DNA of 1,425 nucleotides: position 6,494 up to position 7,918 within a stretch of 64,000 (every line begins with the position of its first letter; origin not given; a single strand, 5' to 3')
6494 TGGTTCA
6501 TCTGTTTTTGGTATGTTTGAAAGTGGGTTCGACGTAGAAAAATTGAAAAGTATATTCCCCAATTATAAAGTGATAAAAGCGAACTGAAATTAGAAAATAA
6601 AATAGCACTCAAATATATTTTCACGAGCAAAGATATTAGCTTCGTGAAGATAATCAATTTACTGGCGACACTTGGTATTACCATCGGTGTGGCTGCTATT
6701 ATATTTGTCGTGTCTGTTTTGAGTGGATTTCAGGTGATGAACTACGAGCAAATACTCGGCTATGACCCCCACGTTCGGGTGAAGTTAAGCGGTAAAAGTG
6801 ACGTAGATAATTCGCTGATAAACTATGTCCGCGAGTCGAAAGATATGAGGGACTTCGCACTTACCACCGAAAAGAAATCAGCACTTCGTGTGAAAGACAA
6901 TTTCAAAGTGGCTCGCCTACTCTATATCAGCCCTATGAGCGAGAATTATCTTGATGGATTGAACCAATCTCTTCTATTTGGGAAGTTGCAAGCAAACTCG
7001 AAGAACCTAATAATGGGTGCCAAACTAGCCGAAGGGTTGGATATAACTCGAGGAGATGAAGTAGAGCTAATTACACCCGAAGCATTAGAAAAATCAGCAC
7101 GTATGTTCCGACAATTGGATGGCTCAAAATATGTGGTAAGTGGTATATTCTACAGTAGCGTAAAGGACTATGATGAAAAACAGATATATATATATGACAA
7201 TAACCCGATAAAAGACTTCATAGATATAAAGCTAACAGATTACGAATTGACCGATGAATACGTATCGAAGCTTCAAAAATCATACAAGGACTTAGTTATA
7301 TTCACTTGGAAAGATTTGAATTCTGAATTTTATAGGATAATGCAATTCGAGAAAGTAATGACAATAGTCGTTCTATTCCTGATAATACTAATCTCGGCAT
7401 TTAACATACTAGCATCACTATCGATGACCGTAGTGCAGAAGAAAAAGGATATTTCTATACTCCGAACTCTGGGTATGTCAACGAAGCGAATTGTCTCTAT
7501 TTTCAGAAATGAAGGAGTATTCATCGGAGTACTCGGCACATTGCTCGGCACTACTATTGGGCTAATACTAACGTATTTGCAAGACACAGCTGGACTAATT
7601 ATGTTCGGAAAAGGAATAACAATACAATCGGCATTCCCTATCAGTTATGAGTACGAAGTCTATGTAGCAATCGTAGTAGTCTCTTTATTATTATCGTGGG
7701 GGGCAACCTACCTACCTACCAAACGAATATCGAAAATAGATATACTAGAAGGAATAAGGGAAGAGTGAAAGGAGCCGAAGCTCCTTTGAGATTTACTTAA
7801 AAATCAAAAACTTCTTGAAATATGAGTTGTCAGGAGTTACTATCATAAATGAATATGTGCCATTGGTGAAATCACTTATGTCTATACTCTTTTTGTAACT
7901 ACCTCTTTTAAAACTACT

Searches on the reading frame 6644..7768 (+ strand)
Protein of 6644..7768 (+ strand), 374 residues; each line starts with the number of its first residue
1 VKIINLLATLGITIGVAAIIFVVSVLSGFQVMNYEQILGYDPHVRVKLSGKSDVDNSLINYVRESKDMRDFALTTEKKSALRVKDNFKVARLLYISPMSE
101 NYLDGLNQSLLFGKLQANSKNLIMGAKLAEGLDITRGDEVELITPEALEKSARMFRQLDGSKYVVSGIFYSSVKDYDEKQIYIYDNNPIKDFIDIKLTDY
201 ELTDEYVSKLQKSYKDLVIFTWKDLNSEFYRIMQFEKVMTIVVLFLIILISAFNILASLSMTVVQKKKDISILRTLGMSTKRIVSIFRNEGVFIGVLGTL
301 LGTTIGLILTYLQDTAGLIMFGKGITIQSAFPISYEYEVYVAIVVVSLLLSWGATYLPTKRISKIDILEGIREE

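Call 56: search_protein_families(library=pfam, proteins=[window:6644-7768:+], max_evalue=0.00001)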
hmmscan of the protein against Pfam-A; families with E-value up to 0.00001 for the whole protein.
window:6644-7768:+ (374 aa): 2 families
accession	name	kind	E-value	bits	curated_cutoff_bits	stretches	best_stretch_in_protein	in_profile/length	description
PF02687.27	FtsX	-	5.4e-17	62.4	25.5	1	241-366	1-119/120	FtsX-like permease C-terminal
PF12704.14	MacB_PCD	-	3.1e-08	34.6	27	1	6-205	2-199/207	MacB-like periplasmic core domain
